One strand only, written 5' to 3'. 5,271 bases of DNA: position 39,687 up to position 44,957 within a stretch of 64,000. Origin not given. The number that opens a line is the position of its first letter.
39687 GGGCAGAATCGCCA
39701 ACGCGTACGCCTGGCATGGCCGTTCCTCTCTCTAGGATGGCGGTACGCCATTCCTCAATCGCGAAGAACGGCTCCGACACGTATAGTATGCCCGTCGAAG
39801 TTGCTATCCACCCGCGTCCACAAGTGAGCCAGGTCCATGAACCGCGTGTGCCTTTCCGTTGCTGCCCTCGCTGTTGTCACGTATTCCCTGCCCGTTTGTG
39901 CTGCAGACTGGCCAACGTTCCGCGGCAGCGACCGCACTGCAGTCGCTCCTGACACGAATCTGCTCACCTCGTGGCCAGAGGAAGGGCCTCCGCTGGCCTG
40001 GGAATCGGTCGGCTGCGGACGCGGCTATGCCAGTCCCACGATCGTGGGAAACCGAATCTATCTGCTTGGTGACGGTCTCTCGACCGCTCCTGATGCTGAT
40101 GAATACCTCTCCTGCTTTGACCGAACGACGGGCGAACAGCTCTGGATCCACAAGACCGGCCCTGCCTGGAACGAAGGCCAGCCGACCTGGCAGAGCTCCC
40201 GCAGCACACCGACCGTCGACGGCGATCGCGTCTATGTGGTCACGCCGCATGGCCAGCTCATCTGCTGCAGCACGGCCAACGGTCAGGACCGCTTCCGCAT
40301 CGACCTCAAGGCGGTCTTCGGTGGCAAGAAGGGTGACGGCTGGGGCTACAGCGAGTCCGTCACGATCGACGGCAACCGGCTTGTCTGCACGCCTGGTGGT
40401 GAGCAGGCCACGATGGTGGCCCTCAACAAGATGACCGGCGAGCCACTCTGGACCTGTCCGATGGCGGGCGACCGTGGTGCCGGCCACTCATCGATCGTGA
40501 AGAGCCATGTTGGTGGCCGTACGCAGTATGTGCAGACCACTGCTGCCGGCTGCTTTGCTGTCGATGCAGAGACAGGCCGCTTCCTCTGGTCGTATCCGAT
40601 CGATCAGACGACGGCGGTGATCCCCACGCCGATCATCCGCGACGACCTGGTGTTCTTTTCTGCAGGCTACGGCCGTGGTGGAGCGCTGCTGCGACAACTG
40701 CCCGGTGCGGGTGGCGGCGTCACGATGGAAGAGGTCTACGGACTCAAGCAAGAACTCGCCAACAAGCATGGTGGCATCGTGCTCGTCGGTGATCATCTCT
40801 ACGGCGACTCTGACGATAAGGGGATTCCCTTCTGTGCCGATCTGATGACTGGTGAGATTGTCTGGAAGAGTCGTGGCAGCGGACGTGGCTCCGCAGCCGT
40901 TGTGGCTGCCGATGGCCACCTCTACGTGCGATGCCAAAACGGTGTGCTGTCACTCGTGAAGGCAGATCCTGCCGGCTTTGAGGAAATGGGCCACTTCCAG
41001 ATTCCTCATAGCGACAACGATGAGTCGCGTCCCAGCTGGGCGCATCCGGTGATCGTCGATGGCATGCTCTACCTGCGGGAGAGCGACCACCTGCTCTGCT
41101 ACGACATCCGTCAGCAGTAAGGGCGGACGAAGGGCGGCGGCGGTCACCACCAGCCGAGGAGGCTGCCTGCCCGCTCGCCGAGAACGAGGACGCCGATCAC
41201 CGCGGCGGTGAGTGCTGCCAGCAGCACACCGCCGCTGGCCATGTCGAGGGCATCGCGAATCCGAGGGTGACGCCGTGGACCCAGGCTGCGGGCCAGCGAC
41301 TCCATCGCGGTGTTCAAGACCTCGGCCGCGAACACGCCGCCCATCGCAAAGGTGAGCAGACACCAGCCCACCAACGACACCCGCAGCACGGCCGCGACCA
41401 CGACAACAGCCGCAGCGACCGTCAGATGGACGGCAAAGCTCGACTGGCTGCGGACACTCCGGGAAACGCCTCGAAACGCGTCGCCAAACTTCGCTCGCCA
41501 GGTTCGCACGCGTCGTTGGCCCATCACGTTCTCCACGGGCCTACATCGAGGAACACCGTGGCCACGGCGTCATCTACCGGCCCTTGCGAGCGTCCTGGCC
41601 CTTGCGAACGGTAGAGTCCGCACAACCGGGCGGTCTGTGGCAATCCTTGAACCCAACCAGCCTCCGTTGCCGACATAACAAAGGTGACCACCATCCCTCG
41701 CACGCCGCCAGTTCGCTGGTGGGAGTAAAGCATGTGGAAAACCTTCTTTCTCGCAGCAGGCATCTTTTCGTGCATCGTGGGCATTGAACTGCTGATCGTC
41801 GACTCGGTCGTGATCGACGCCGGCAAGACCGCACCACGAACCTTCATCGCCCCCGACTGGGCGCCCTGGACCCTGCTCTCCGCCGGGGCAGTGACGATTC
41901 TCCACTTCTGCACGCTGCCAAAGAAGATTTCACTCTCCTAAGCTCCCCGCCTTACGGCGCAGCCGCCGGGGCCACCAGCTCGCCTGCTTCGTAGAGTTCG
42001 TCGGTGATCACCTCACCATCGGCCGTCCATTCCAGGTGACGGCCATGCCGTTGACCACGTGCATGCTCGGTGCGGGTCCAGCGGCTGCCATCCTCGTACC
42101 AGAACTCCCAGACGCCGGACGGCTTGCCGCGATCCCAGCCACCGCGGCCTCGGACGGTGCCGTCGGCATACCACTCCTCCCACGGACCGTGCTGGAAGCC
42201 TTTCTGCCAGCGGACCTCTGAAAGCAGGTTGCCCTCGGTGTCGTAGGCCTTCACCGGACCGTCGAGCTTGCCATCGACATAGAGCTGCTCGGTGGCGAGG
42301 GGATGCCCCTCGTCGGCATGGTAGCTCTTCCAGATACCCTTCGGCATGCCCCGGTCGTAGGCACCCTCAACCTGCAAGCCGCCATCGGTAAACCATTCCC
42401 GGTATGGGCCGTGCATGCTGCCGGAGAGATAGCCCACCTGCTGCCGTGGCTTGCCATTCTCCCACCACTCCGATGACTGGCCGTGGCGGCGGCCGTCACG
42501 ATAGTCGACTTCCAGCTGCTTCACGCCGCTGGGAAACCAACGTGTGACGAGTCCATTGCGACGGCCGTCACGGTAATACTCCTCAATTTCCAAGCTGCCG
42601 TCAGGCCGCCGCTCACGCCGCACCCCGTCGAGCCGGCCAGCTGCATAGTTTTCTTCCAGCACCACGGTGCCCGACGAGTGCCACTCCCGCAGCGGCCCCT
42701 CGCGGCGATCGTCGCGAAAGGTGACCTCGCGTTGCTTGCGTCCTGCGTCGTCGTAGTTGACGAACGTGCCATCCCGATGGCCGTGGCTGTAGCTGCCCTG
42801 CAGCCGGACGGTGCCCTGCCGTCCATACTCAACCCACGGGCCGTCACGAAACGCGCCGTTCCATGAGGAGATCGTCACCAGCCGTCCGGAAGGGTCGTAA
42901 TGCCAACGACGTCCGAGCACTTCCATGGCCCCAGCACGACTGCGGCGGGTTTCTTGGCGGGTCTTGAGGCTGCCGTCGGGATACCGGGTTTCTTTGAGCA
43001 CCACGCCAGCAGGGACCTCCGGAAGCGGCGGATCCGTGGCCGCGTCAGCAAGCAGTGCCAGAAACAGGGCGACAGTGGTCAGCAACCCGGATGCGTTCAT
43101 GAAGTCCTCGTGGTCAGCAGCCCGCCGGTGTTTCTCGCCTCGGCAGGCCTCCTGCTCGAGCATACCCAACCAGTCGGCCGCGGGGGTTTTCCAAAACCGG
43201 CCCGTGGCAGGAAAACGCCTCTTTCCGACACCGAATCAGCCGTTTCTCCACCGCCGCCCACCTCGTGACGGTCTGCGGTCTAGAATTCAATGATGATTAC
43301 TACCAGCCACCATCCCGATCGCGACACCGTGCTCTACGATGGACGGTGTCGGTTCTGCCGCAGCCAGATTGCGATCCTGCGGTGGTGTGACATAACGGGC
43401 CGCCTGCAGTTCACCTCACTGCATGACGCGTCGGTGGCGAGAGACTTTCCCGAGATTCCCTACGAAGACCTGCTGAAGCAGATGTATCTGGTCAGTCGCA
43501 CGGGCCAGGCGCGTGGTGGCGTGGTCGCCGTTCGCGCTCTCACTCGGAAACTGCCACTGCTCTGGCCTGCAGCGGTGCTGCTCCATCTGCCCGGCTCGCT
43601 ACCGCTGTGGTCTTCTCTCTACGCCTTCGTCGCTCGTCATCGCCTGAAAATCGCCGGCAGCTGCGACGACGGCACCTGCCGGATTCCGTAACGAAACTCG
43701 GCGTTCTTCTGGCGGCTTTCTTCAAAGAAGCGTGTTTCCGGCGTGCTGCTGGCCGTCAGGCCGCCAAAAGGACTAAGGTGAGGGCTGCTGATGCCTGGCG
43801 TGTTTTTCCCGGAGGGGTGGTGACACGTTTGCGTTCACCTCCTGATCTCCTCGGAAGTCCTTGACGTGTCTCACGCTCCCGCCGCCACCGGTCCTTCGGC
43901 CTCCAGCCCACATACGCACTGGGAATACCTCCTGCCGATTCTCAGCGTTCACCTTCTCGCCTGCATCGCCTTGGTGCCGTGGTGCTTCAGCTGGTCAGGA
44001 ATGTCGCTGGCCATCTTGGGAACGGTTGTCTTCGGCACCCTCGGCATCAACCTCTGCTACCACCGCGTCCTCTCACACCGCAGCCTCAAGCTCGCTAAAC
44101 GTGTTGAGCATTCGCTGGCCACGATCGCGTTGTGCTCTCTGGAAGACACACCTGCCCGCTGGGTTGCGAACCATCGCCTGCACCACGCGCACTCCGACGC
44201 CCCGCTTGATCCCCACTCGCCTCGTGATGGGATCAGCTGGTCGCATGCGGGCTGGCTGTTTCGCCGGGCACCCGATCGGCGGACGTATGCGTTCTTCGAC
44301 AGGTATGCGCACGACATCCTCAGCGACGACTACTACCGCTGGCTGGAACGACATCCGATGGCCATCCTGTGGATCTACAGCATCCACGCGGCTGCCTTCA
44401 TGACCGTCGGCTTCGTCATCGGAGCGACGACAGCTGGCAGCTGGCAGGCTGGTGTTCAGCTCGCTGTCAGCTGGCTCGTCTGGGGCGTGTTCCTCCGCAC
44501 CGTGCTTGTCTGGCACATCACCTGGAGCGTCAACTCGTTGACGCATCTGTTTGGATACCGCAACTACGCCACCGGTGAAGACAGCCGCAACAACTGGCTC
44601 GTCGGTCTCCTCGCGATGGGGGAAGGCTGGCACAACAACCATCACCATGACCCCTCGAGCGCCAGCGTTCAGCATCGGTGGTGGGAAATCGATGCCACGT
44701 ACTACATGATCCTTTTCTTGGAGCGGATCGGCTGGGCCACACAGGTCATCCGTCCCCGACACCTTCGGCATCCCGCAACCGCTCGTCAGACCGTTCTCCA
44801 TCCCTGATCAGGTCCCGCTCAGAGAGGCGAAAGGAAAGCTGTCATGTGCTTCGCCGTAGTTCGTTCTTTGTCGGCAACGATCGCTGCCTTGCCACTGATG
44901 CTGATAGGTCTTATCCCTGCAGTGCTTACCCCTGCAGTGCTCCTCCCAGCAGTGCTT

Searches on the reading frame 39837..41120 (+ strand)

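Call 60: search_protein_families(library=pfam, proteins=[window:39837-41120:+], max_evalue=0.00001)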
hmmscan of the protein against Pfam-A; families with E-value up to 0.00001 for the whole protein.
window:39837-41120:+ (427 aa): 3 families
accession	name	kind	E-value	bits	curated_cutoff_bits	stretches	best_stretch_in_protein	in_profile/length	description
PF13360.13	PQQ_2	-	5.5e-38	131.4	27.6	1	88-345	2-233/233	Outer membrane protein assembly factor BamB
PF01011.28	PQQ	-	6.4e-10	38.8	26.7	0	101-204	29-137/595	Glucose/ethanol/alcohol dehydrogenase, beta-propeller domain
PF13570.13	Beta-prop_ACSF4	-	3.8e-08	33.5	133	0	92-274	32-190/329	Beta-alanine-activating enzyme, beta-propeller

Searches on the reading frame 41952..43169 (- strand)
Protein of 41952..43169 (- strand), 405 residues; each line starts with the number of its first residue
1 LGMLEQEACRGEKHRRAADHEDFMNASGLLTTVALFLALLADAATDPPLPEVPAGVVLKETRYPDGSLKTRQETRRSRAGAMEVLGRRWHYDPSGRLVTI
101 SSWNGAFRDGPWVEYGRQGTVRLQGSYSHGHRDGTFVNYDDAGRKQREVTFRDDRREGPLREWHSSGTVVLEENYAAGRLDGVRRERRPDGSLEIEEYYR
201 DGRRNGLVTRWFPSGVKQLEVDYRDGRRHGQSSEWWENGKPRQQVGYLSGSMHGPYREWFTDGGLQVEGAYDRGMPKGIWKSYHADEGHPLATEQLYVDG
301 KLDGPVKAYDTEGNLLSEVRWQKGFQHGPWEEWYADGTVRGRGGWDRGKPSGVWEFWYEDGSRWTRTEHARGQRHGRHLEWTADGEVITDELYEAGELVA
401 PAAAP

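Call 60: search_protein_families(library=pfam, proteins=[window:41952-43169:-], max_evalue=0.00001)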
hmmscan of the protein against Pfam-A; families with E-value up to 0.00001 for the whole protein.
window:41952-43169:- (405 aa): 1 family
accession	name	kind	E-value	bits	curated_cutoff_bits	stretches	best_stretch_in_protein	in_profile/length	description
PF07661.19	MORN_2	-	2.6e-27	92.1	29.6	0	228-247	1-20/22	MORN repeat variant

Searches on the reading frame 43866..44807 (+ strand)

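Call 60: search_protein_families(library=pfam, proteins=[window:43866-44807:+], max_evalue=0.00001)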
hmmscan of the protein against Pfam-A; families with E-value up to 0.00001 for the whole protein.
window:43866-44807:+ (313 aa): 1 family
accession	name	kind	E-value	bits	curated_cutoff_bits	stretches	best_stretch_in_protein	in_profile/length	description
PF00487.30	FA_desaturase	-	1.1e-16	61.8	29.7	1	49-279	5-235/253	Fatty acid desaturase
